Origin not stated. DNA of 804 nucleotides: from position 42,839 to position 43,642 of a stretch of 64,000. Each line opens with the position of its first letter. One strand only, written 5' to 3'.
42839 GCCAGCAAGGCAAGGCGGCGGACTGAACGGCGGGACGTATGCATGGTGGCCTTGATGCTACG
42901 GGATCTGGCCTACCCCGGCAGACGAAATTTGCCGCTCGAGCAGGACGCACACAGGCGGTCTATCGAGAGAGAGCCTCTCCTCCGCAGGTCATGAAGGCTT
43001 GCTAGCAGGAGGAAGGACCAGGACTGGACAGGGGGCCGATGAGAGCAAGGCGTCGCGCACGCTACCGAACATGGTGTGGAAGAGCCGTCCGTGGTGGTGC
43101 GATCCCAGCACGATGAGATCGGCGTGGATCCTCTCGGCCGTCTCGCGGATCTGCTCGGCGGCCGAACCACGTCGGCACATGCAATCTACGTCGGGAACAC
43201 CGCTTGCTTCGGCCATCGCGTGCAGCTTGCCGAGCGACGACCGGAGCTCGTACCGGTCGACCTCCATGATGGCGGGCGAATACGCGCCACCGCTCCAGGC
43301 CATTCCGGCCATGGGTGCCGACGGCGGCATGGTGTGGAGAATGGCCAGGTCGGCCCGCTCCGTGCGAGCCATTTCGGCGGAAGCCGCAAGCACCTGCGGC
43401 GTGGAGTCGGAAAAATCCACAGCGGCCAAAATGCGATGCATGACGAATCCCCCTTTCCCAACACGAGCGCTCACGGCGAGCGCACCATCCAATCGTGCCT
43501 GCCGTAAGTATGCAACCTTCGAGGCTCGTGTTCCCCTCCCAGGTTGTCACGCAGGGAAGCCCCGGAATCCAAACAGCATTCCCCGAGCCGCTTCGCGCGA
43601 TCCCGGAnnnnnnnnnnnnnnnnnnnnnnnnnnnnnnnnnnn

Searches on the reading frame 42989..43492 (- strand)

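Call 8: search_protein_families(library=ncbifam, proteins=[window:42989-43492:-], max_evalue=0.001)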
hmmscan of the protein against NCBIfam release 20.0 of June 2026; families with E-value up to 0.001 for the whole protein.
window:42989-43492:- (167 aa): 4 families
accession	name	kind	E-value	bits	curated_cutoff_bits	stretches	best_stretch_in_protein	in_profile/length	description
NF011581.0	PRK15005.1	equivalog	8.9e-10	38.9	166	1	19-160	3-143/144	universal stress protein UspF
NF008380.0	PRK11175.1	equivalog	0.00019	20.5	227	1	89-163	228-302/313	universal stress protein UspE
NF012000.0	PRK15456.1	equivalog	0.00047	20.2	189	0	89-160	69-141/142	universal stress protein UspG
NF007512.0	PRK10116.1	equivalog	0.00092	19.3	167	0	21-161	6-138/142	universal stress protein UspC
